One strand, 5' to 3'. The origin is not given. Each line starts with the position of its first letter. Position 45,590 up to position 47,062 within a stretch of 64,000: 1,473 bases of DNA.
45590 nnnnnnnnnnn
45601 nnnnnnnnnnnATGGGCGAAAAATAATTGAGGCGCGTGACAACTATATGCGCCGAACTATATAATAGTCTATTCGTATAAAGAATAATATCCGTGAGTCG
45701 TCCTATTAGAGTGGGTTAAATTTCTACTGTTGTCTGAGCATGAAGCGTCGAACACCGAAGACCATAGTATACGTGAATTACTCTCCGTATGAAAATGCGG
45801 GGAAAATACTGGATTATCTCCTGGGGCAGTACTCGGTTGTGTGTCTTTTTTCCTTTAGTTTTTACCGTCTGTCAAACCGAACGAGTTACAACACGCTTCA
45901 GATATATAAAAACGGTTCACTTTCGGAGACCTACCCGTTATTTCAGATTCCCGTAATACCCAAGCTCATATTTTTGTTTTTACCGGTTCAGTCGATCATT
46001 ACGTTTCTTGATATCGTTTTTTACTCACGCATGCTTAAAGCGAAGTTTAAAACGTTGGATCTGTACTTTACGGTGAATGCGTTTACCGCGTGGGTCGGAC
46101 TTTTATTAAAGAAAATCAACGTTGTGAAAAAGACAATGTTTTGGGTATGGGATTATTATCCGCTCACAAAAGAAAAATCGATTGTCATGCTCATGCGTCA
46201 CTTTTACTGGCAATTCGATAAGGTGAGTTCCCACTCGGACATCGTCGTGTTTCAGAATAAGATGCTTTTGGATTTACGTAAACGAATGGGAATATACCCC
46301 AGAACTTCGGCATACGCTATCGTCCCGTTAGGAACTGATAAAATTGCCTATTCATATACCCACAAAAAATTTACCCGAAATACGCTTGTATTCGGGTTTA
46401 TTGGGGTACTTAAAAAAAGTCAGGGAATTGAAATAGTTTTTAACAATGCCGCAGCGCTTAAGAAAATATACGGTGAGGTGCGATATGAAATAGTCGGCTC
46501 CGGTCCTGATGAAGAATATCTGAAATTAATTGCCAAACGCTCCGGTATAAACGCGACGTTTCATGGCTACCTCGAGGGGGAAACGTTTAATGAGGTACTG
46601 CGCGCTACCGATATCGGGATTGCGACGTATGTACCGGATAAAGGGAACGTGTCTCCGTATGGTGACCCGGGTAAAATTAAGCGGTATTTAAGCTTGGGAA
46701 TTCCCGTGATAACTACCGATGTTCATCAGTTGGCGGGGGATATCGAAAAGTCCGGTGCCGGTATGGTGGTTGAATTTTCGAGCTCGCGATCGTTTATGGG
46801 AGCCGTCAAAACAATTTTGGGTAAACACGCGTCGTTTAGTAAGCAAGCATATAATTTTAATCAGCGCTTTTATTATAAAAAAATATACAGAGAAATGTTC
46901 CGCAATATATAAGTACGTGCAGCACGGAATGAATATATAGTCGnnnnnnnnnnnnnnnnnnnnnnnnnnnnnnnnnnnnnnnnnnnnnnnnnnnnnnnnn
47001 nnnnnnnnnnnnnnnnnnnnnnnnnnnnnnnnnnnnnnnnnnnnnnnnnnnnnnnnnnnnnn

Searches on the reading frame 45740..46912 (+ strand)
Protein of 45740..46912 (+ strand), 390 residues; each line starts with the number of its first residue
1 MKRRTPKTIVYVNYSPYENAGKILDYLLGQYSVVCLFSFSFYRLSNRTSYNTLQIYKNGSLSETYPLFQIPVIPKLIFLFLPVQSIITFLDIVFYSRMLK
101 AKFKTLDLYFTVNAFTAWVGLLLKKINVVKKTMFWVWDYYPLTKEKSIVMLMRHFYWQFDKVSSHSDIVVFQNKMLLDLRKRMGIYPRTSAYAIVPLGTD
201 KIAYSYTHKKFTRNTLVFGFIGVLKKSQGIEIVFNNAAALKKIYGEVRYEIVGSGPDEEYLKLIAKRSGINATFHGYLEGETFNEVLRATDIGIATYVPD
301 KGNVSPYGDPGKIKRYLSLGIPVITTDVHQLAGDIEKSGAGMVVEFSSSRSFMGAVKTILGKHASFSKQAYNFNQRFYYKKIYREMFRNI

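Call 36: search_protein_families(library=pfam, proteins=[window:45740-46912:+], max_evalue=0.001)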
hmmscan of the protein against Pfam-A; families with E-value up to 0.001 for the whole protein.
window:45740-46912:+ (390 aa): 2 families
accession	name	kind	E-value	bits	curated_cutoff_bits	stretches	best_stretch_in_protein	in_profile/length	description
PF13692.12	Glyco_trans_1_4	-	3.9e-13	50.3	27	1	217-360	3-140/142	Glycosyl transferases group 1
PF00534.26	Glycos_transf_1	-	6.3e-11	42.6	26.4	1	214-362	14-158/172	Glycosyl transferases group 1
